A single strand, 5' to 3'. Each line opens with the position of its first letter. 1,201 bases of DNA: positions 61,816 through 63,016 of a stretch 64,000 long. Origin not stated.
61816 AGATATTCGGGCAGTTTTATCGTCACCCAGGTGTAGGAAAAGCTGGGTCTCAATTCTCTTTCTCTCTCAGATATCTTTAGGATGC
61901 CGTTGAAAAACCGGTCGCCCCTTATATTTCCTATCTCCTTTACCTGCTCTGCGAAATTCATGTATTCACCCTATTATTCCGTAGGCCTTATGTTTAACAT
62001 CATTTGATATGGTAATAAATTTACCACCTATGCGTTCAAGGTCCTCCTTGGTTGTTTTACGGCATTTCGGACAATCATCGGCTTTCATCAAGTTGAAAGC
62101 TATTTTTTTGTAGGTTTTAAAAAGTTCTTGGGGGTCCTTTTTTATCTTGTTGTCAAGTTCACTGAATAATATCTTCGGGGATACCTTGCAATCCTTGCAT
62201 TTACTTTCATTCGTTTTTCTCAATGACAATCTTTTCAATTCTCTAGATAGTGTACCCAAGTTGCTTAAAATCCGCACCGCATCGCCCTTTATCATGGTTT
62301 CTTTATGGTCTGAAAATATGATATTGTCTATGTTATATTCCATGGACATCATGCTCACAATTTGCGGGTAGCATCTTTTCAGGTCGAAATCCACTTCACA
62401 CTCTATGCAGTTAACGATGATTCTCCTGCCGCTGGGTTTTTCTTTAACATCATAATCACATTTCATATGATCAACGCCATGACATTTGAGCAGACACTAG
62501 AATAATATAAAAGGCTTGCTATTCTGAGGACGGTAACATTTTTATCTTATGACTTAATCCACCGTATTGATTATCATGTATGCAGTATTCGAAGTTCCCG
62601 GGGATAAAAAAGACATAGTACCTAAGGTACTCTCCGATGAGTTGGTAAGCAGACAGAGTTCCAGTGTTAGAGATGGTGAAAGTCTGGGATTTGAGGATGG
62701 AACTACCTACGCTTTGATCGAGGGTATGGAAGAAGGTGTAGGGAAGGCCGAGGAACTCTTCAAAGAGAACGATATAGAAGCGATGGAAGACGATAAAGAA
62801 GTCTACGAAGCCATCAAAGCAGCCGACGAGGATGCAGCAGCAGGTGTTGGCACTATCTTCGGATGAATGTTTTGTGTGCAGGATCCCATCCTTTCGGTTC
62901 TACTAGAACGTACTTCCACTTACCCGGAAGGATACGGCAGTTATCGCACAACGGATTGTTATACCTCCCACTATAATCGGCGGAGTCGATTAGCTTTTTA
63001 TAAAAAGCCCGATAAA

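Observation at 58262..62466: An archaeal type IV pilus assembly locus (Cys-rich protein, FlaI/TadA-like ATPase, FlaJ/TadC-like platform), a likely partner of the giant pilin-like proteins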

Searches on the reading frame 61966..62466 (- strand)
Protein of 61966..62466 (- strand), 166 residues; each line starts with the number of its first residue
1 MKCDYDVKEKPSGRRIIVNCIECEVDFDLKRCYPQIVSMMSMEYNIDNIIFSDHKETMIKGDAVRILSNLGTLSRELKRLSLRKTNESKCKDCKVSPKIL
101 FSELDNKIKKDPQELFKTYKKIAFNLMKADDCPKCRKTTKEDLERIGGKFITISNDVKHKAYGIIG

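Call 3: search_protein_families(library=pfam, proteins=[window:61966-62466:-], max_evalue=0.1)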
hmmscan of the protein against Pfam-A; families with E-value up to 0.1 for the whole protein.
window:61966-62466:- (166 aa): 1 family
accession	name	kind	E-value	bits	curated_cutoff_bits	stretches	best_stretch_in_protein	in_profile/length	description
PF24042.1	DUF7351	-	0.029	14.6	31.2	0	89-145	23-82/177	Domain of unknown function (DUF7351)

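Call 4: search_protein_families(library=ncbifam, proteins=[window:61966-62466:-], max_evalue=0.1)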
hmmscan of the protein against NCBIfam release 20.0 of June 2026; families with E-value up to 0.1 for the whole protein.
window:61966-62466:- (166 aa): 1 family
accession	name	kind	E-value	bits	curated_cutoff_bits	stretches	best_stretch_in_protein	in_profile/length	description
NF038384.1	zinc_YnfU_fam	subfamily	0.02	14.5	36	0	116-146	4-33/52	YnfU family zinc-binding protein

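Call 29: find_homologous_proteins(query=A1, max_evalue=0.001)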
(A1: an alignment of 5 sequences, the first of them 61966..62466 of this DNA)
Query A1 (5 sequences) (166 aa, profile of the alignment): 9 proteins with E <= 0.001 among 1602 candidates.
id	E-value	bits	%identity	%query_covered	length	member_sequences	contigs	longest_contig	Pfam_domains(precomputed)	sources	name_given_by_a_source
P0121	2.9e-70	253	100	100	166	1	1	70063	-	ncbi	ncbi:MAG: hypothetical protein R6U17_01410 [Thermoplasmata archaeon]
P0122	1.5e-69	251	31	98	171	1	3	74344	-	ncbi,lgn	ncbi:MAG: hypothetical protein R6W73_06790 [Candidatus Saliniplasma sp.]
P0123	1.2e-61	225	26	99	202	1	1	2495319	-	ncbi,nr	ncbi:MAG: hypothetical protein JSW28_03870 [Thermoplasmata archaeon]|nr:MAG: hypothetical protein JS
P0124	1.1e-58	216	30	98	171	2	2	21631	-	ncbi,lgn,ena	-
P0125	2.2e-56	208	30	98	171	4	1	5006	-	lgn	-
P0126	1.2e-55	206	56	100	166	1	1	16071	-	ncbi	-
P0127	1.4e-54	202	60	99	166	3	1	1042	-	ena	-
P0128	1.7e-54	202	31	98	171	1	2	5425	-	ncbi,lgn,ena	-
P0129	5.3e-52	194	27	99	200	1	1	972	-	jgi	jgi:hypothetical protein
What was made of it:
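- Tried and rejected: The word-indexed homolog search found only 9 Cys-rich relatives (call 29).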

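Call 38: predict_structure(alignment_id=A3)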
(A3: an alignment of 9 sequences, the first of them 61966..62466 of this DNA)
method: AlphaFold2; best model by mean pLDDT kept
length: 166 residues; sequences in the alignment: 9
mean_pLDDT: 76.5   pTM: 0.72
mean pLDDT of the five models: 76.5, 75.8, 72.7, 72.2, 65.6
residues with pLDDT >= 90: 12; 70-90: 111; 50-70: 39; < 50: 4
segments of 3 or more residues with pLDDT < 50: 163-166
pLDDT, mean of each block of 10 residues (from residue 1): 67 73 63 79 77 64 81 90 68 81 89 86 87 81 86 74 41
secondary structure, 60 per line:
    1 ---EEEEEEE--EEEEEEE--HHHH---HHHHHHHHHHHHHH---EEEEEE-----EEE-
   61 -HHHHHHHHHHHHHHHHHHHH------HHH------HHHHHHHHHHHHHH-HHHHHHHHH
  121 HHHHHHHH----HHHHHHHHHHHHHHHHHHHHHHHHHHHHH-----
elements in order: E4-10 E13-19 H22-25 H29-42 E46-51 E57-59 H62-81 H97-110 H112-128 H133-161

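Call 40: search_protein_representatives(alignment_id=A3)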
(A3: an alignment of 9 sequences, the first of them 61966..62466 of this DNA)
Query: 9 sequences, 171 profile positions. Proteins with E-value up to 0.001 (for the whole library): 252; up to 1e-10: 126; up to 1e-30: 30. The best 150 are listed.
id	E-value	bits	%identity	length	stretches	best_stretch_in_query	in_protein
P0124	1.4e-73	262.5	-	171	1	1-171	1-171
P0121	1.9e-68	245.8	-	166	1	7-170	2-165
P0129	5.2e-62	224.8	-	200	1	4-171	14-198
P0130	1.8e-51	190.5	-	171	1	1-170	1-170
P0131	3.3e-51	189.7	-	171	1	1-170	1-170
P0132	2.4e-43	164.1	-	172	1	3-170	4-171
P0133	2.6e-43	164.0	-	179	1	4-170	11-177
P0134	3.4e-40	153.8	-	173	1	1-170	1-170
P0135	5.3e-40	153.2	-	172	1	4-170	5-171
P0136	2.6e-39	150.9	-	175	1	3-171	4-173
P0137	8.8e-39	149.2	-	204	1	2-170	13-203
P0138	1.3e-38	148.6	-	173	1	3-171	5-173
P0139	1.2e-37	145.6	-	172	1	1-171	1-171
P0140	9.4e-37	142.6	-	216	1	4-170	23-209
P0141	1.4e-36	142.1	-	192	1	5-170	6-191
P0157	1.3e-30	122.7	-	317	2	7-170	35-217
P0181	3.7e-25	104.9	-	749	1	5-170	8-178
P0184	1.4e-24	103.0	-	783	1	7-170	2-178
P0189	2.4e-23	99.0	-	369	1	4-171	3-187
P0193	1.0e-22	96.9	-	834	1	5-170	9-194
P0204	3.5e-21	92.0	-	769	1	4-170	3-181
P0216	5.0e-18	81.7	-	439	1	17-170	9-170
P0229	4.9e-15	71.9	-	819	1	5-161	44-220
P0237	1.8e-13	66.9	-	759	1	21-170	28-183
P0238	3.7e-13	65.8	-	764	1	6-155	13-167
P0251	9.5e-11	58.0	-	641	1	20-169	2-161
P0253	1.1e-10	57.8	-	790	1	6-154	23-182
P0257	1.8e-10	57.1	-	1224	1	7-149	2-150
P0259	3.2e-10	56.3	-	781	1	3-169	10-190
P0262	5.4e-10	55.5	-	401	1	9-142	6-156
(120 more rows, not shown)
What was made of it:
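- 61966..62466 (-): Cys-rich cytoplasmic protein (166 aa). It has eight conserved cysteines: C3-x16-C20xxC23-x8-C32 and C90xxC93-x38-C132xxC135. I read it as a detached N-terminal module of the ATPase. The family has 252 representative clusters (call 40).
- Tried and rejected: The exhaustive HMM search was needed (call 40).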

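Call 41: search_protein_families(library=pfam, proteins=[P0181, P0184, P0193, P0204, P0229, P0257, P0189, P0216, P0262, P0157], max_evalue=0.001)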
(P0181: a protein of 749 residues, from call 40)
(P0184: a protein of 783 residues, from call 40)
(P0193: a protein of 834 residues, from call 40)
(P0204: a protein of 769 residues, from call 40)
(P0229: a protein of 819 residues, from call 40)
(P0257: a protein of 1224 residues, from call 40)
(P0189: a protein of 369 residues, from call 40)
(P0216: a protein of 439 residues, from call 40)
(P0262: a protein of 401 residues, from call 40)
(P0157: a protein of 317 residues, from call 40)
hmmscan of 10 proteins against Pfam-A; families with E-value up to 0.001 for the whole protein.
P0181 (749 aa): 1 family
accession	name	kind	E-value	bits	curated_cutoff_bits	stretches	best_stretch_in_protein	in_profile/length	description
PF00437.27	T2SSE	-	9.7e-21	74.3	24.9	1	406-615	68-272/370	Type II/IV secretion system protein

P0184 (783 aa): 1 family
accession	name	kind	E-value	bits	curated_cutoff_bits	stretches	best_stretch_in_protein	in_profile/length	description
PF00437.27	T2SSE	-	7.1e-22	78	24.9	1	420-647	58-274/370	Type II/IV secretion system protein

P0193 (834 aa): 1 family
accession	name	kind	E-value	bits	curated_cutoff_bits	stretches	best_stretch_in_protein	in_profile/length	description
PF00437.27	T2SSE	-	4.2e-17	62.3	24.9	1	492-682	94-266/370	Type II/IV secretion system protein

P0204 (769 aa): 2 families
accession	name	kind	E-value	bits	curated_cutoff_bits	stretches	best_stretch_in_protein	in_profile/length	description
PF00437.27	T2SSE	-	1.2e-22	80.5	24.9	1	445-637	104-287/370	Type II/IV secretion system protein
PF13401.12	AAA_22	-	0.00079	20.2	27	0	483-548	4-64/130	AAA domain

P0229 (819 aa): 1 family
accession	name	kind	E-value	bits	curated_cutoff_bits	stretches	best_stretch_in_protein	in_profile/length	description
PF00437.27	T2SSE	-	1e-16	61.1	24.9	1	454-680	58-273/370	Type II/IV secretion system protein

P0257 (1224 aa): 3 families
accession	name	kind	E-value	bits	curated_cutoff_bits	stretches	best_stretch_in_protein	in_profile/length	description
PF14528.11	LAGLIDADG_3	-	2e-25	89.3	22.5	2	827-909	3-82/82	LAGLIDADG-like domain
PF14890.11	Intein_splicing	-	4e-19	69.4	35.8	1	526-1026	4-155/155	Intein splicing domain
PF00437.27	T2SSE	-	2e-11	43.6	24.9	1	364-514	83-222/370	Type II/IV secretion system protein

P0189 (369 aa): 0 families

P0216 (439 aa): 0 families

P0262 (401 aa): 0 families

P0157 (317 aa): 0 families
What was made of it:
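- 61966..62466 (-): Fusion proteins carry T2SSE (call 41).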

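Call 42: fold_search(model_id=the predicted structure, library=pdb)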
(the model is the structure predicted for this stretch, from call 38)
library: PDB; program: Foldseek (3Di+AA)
matches with E <= 10: 361; with E <= 0.001: 0
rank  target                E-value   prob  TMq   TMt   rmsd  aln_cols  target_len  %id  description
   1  1u3s_A                4.5e-01  0.21  0.26  0.22   9.0       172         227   11  Crystal Structure of Estrogen Receptor beta complexed with WAY-797 (released 2005-07-26)
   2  7xwr_B                5.3e-01  0.18  0.26  0.21  10.3       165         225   11  Human Estrogen Receptor beta Ligand-binding Domain in Complex with (S)-2-(2-chloro-4-hydroxyphenyl)-3-(4-hydroxyphenyl (released 2022-07-20)
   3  5dke_B                6.8e-01  0.28  0.31  0.24   9.6       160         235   12  Crystal Structure of the ER-alpha Ligand-binding Domain in complex with a 3-naphthyl-substituted, methyl, cis-diaryl-e (released 2016-05-04)
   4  1yd8_G                7.6e-01  0.15  0.17  0.26  15.8       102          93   16  COMPLEX OF HUMAN GGA3 GAT DOMAIN AND UBIQUITIN (released 2005-02-22)
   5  1s94_B                8.0e-01  0.20  0.22  0.28  16.2       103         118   17  Crystal structure of the Habc domain of neuronal syntaxin from the squid Loligo pealei (released 2004-05-11)
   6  8d8p_A                8.0e-01  0.05  0.16  0.09  17.3       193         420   13  Crystal structure of a novel fatty acid decarboxylase from Rothia nasimurium (released 2023-05-17)
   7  8ev2_A                8.4e-01  0.25  0.32  0.25   9.2       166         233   14  Dual Modulators (released 2022-12-28)
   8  1wr6_D                9.3e-01  0.30  0.25  0.41  14.7       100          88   15  Crystal structure of GGA3 GAT domain in complex with ubiquitin (released 2005-06-28)
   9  1wr6_A                9.8e-01  0.16  0.21  0.31  13.2        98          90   16  Crystal structure of GGA3 GAT domain in complex with ubiquitin (released 2005-06-28)
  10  1wr6_B                1.0e+00  0.35  0.26  0.42  13.7        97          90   14  Crystal structure of GGA3 GAT domain in complex with ubiquitin (released 2005-06-28)
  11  7msa_A                1.0e+00  0.28  0.34  0.27   9.3       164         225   16  GDC-9545 in complex with estrogen receptor alpha (released 2021-06-02)
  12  7msa_B                1.0e+00  0.14  0.27  0.22  14.0       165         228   12  GDC-9545 in complex with estrogen receptor alpha (released 2021-06-02)
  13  1ez3_B                1.0e+00  0.13  0.20  0.25  16.5       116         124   18  CRYSTAL STRUCTURE OF THE NEURONAL T-SNARE SYNTAXIN-1A (released 2000-06-07)
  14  1ez3_A                1.0e+00  0.09  0.17  0.20  17.0       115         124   18  CRYSTAL STRUCTURE OF THE NEURONAL T-SNARE SYNTAXIN-1A (released 2000-06-07)
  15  5toa_B                1.1e+00  0.11  0.23  0.19  11.3       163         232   12  Crystal Structure of ER beta bound to Estradiol (released 2017-06-28)
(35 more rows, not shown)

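Call 75: search_protein_families(library=pfam, alignment_id=A7, max_evalue=0.05)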
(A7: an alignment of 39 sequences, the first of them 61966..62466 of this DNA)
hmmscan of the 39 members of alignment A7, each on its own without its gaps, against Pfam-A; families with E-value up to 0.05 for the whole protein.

A. member 1, window:61966-62466:- (166 aa): 1 family
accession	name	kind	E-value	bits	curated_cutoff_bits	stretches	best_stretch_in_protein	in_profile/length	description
PF24042.1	DUF7351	-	0.029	14.6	31.2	0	89-145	23-82/177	Domain of unknown function (DUF7351)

B. families by the number of members that match (of 39 scanned): 13 families
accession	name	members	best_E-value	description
PF24042.1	DUF7351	3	0.0021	Domain of unknown function (DUF7351)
PF07874.16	DUF1660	1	0.0045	Prophage protein (DUF1660)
PF01147.22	Crust_neurohorm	1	0.0045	Crustacean CHH/MIH/GIH neurohormone family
PF15783.10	FSIP2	1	0.006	Fibrous sheath-interacting protein 2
PF12584.13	TRAPPC10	1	0.0062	Trafficking protein particle complex subunit 10, TRAPPC10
PF06419.17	COG6_N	1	0.007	Conserved oligomeric complex COG6, N-terminal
PF09657.15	Cas_Csx8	1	0.013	CRISPR-associated protein Csx8 (Cas_Csx8)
PF11934.14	DUF3452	1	0.014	Domain of unknown function (DUF3452)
PF16717.10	RAC_head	1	0.019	Ribosome-associated complex head domain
PF08821.16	CGGC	1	0.023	CGGC domain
PF25112.1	zf-AtTam37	1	0.03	AtTam37 zinc finger region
PF00236.23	Hormone_6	1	0.031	Glycoprotein hormone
PF09412.15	XendoU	1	0.042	Endoribonuclease XendoU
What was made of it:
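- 61966..62466 (-): No Pfam or NCBIfam family (calls 3, 4, 75).
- Tried and rejected: Pfam scans of 39 family members gave only 3 sub-threshold DUF7351 hits (call 75).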

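Call 76: search_solved_structures(query=A7, max_evalue=5, show_alignments=2)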
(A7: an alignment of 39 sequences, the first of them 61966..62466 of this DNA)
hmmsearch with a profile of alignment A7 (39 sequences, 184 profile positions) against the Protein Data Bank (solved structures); distinct sequences matched with E-value up to 5: 7.
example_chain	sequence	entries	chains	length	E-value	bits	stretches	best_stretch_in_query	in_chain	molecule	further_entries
3a68_A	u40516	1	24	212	0.048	16.2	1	48-93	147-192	Ferritin-4, chloroplastic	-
3a9q_A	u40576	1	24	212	0.1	15.1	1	48-93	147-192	Ferritin-4, chloroplastic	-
6ayi_A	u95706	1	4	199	0.3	13.6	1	64-119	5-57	HTH-type transcriptional regulator UidR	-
7urh_A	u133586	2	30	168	0.88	12.1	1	47-92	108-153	Ferritin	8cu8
8a3k_UNK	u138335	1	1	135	1.2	11.6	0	123-179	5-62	sc-apCC-4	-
5flm_I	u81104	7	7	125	1.9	11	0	81-121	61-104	DNA-DIRECTED RNA POLYMERASE II SUBUNIT RPB9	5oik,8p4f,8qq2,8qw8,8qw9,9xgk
28jc_I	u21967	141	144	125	1.9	11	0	81-121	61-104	DNA-directed RNA polymerase II subunit RPB9 | RPB9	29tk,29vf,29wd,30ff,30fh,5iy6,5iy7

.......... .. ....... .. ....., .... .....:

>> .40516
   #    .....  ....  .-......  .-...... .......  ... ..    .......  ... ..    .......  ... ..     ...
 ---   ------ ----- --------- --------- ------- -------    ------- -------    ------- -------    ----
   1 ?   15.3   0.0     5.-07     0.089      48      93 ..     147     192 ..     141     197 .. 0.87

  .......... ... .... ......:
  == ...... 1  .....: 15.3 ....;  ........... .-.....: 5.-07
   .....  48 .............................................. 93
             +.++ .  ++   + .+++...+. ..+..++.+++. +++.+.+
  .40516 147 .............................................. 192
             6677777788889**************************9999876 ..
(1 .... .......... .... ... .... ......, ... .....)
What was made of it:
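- Tried and rejected: A profile of the Cys-rich family against PDB sequences gave only chance-level hits such as ferritin and RPB9 (call 76).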

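Call 80: list_cluster_members(proteins=[P0181, P0184, P0193, P0204, P0229, P0237, P0238, P0251, P0253, P0259])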
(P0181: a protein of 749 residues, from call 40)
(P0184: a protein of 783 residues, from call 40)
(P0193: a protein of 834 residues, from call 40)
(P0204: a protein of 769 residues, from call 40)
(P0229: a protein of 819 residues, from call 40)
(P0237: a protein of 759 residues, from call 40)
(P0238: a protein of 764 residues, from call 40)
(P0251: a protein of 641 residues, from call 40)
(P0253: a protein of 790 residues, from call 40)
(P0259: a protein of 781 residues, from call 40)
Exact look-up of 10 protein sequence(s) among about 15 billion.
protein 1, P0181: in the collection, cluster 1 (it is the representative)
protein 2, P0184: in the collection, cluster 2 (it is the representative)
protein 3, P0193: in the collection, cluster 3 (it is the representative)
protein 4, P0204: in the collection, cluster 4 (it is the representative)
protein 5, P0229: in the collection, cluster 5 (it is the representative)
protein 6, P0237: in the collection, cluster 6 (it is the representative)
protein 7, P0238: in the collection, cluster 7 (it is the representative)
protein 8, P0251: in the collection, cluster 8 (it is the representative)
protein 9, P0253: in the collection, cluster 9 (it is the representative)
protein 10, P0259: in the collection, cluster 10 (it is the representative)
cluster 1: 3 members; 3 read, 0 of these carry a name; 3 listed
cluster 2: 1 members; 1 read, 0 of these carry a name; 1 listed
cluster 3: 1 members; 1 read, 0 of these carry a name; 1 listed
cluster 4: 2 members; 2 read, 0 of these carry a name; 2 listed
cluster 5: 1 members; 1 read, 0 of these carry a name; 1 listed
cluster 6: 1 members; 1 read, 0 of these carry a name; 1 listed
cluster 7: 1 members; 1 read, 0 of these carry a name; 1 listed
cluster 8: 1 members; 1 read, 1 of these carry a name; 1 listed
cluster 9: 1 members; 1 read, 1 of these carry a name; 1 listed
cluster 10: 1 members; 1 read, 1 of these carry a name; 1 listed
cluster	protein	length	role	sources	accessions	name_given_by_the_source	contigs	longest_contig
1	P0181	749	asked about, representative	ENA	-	-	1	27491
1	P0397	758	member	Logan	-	-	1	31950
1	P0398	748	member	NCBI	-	-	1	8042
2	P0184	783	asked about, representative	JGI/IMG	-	-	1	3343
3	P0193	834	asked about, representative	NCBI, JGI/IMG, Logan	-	-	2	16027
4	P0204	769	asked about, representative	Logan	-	-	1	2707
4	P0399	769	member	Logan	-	-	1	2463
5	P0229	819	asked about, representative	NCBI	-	-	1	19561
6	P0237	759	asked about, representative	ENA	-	-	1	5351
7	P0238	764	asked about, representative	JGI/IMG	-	-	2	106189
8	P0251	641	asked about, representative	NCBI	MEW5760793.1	MAG: ATPase domain-containing protein [Candidatus Thermoplasmatota archaeon]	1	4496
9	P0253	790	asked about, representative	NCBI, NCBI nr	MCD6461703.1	MAG: type II/IV secretion system ATPase subunit, partial [Thermoplasmata archaeon] | type II/IV secretion system ATPase subunit [Thermoplasmata archaeon]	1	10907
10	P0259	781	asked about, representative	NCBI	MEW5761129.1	MAG: ATPase, T2SS/T4P/T4SS family [Candidatus Thermoplasmatota archaeon]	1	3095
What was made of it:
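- Tried and rejected: Cluster look-up of the fusion proteins returned only Thermoplasmatota names and no Methanomicrobia (call 80).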

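Call 100: fold_search(model_id=the predicted structure, library=viral)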
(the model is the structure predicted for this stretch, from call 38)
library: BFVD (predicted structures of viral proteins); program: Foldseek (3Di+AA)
matches with E <= 10: 321; with E <= 0.001: 0
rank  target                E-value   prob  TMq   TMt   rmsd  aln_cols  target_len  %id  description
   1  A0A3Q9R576            4.4e-01  0.47  0.38  0.29  12.0       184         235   11  (no name in the UniProt tables at hand)
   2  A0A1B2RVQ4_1          7.0e-01  0.20  0.30  0.07  11.5       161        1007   11  RNA-directed RNA polymerase L (Fragment) [Berant virus]
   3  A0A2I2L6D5            7.8e-01  0.14  0.26  0.24  10.9       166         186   12  Uncharacterized protein [Orpheovirus IHUMI-LCC2]
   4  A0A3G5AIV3            9.1e-01  0.18  0.27  0.12  19.2       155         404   12  Uncharacterized protein [Sylvanvirus sp.]
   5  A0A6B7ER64            1.1e+00  0.23  0.25  0.22  15.3        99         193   12  (no name in the UniProt tables at hand)
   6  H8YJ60                1.2e+00  0.60  0.38  0.53   6.0       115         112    3  (no name in the UniProt tables at hand)
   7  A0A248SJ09            1.2e+00  0.11  0.24  0.12  20.9       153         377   12  (no name in the UniProt tables at hand)
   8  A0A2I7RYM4            1.3e+00  0.06  0.18  0.18  16.0       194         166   14  (no name in the UniProt tables at hand)
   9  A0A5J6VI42            1.4e+00  0.08  0.20  0.13  20.3       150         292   13  Uncharacterized protein [Megaviridae environmental sample]
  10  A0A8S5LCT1            1.5e+00  0.07  0.20  0.20  19.2       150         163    9  Uncharacterized protein [Siphoviridae sp. ctMS01]
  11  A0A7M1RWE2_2          1.5e+00  0.05  0.19  0.04  15.0       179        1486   17  Uncharacterized protein [uncultured phage cr10_1]
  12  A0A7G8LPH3            1.6e+00  0.20  0.28  0.31   9.2       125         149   10  (no name in the UniProt tables at hand)
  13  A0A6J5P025            1.6e+00  0.11  0.25  0.27  12.4       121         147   12  Uncharacterized protein [uncultured Caudovirales phage]
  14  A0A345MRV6            1.7e+00  0.51  0.38  0.24   6.0       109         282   12  (no name in the UniProt tables at hand)
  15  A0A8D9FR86            1.7e+00  0.23  0.27  0.36   6.3       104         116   12  Putative fusion protein [uncultured marine phage]
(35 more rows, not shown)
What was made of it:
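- Tried and rejected: Foldseek of the Cys-rich model against PDB and viral libraries gave nothing better than E 0.44 (calls 42, 100).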

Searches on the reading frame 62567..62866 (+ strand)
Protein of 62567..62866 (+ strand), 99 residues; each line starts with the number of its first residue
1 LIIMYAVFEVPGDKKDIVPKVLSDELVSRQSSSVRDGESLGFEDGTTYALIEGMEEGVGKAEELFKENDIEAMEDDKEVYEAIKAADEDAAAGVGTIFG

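Call 3: search_protein_families(library=pfam, proteins=[window:62567-62866:+], max_evalue=0.1)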
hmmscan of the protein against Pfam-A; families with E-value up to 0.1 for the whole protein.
window:62567-62866:+ (99 aa): 0 families

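Call 4: search_protein_families(library=ncbifam, proteins=[window:62567-62866:+], max_evalue=0.1)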
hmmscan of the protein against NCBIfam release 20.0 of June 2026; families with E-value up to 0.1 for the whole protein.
window:62567-62866:+ (99 aa): 1 family
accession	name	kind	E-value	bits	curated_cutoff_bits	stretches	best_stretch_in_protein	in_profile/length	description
NF005560.0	PRK07233.1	equivalog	0.019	13.8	252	1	28-89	177-241/435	hypothetical protein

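Call 63: search_protein_families(library=pfam, proteins=[window:62567-62866:+], max_evalue=0.01)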
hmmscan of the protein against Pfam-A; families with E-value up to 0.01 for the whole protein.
window:62567-62866:+ (99 aa): 0 families

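Call 66: search_protein_families(library=pfam, proteins=[window:62567-62866:+], max_evalue=0.1)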
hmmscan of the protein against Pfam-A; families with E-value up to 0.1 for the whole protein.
window:62567-62866:+ (99 aa): 0 families
